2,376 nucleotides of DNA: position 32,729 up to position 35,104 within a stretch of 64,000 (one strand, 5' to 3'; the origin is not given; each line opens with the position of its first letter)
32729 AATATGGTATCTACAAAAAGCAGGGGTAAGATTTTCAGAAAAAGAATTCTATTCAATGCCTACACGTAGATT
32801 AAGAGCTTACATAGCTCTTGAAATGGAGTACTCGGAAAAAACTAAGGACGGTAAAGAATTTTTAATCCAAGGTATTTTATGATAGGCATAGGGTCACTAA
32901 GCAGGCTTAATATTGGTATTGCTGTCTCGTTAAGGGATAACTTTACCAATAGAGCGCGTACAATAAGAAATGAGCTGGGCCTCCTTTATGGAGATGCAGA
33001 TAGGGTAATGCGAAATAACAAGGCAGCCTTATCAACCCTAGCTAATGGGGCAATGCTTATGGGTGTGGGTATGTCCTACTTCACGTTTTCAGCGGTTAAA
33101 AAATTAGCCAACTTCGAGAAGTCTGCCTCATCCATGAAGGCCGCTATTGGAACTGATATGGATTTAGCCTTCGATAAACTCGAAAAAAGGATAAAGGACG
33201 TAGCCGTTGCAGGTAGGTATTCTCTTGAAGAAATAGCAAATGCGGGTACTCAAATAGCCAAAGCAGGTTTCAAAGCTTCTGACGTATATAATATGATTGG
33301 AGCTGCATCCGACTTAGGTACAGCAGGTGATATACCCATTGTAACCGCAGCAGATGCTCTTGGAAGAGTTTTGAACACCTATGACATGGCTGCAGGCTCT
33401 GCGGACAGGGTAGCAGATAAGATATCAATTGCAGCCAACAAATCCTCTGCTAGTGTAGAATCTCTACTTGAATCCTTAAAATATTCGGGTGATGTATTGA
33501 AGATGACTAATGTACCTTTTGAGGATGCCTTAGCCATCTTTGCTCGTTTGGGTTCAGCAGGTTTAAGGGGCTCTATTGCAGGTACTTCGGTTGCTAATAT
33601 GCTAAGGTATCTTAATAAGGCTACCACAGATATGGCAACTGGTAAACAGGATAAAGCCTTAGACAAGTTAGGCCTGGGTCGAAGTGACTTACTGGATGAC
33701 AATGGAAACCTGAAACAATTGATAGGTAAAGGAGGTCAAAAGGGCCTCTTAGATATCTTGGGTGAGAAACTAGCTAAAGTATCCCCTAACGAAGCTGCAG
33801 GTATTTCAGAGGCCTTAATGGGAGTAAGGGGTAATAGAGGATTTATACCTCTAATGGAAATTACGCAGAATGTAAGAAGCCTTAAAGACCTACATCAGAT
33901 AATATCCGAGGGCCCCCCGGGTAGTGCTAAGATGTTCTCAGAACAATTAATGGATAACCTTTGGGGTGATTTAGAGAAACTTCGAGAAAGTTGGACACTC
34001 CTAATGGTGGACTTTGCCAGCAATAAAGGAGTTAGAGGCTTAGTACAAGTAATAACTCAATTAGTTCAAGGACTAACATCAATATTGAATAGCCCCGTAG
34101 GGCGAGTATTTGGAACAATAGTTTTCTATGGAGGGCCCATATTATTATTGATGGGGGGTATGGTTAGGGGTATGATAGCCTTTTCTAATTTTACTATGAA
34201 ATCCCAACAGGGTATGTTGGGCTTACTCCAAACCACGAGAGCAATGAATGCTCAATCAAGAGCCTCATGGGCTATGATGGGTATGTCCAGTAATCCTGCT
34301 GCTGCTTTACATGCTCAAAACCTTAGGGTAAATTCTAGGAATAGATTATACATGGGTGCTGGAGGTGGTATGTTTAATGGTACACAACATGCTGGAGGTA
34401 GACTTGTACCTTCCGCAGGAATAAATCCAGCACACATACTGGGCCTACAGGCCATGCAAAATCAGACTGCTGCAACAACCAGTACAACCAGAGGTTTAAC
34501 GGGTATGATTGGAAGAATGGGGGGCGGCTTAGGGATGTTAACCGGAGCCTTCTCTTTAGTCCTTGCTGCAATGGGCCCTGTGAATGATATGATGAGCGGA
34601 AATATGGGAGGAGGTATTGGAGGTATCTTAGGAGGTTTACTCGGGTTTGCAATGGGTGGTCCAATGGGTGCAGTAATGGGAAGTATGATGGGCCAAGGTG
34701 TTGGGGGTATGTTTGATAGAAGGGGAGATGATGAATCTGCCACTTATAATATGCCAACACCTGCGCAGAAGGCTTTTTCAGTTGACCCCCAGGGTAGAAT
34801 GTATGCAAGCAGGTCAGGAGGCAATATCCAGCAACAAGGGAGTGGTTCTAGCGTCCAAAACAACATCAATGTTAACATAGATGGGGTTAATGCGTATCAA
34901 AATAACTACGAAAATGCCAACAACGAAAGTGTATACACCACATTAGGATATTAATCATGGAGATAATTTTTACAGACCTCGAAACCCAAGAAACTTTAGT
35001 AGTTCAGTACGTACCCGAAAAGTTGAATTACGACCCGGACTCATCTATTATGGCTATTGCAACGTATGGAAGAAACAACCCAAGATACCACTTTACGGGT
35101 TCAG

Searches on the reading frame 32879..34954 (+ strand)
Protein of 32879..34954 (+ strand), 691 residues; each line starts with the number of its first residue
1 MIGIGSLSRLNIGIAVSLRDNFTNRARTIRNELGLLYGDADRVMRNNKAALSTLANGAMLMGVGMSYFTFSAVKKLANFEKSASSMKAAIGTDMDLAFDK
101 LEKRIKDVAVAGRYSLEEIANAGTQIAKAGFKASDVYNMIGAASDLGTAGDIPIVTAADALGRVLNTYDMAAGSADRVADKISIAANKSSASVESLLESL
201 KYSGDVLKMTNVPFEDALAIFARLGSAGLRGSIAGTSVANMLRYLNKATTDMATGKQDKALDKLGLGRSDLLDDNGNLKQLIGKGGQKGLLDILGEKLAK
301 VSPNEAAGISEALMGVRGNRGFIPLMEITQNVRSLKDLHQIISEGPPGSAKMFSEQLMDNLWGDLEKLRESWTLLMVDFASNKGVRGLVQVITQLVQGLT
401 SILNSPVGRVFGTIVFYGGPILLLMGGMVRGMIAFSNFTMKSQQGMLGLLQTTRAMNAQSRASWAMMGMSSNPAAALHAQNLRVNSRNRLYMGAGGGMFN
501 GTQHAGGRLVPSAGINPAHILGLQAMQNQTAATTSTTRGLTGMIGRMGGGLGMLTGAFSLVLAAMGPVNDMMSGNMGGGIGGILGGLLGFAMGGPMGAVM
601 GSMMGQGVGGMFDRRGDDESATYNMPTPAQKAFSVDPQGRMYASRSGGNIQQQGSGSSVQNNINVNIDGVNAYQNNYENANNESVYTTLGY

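Call 10: search_protein_families(library=phrogs, proteins=[window:32879-34954:+])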
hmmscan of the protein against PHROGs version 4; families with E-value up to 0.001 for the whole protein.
window:32879-34954:+ (691 aa): 19 families
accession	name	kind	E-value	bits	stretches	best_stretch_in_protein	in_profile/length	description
phrog_1533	-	tail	2.3e-39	135.8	1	60-477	237-654/1688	tail length tape measure protein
phrog_28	-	tail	1.8e-36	127.1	1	40-475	246-660/1228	tail length tape measure protein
phrog_4704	-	tail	6.5e-35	121.9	1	71-504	214-624/625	tail length tape measure protein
phrog_991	-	tail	4.3e-29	101.8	1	13-545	214-636/1966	tail length tape measure protein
phrog_1272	-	tail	4.5e-25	88.6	1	48-513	231-633/1606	tail length tape measure protein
phrog_167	-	tail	2e-24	86.5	1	46-614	260-728/1555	tail length tape measure protein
phrog_9696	-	tail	2.2e-22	79.7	1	33-317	39-307/1415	tail length tape measure protein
phrog_5218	-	unknown function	2.3e-22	80.1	1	23-404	179-474/1599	-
phrog_38390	-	tail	7.8e-19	68.2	1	54-248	40-231/1029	tail length tape measure protein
phrog_16692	-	unknown function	8.5e-19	68.5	1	47-397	144-497/1107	-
phrog_28420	-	tail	3.6e-18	66.1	1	71-288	53-263/906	tail length tape measure protein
phrog_5493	-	tail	1.4e-15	57.7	1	19-474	13-473/1102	tail length tape measure protein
phrog_37649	-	tail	1.1e-14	53.6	1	38-270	421-646/2006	tail length tape measure protein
phrog_1293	-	tail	5.2e-13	48.7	1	71-555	177-610/1424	tail length tape measure protein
phrog_19074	-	unknown function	2.7e-12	46.4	1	53-590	134-632/1384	-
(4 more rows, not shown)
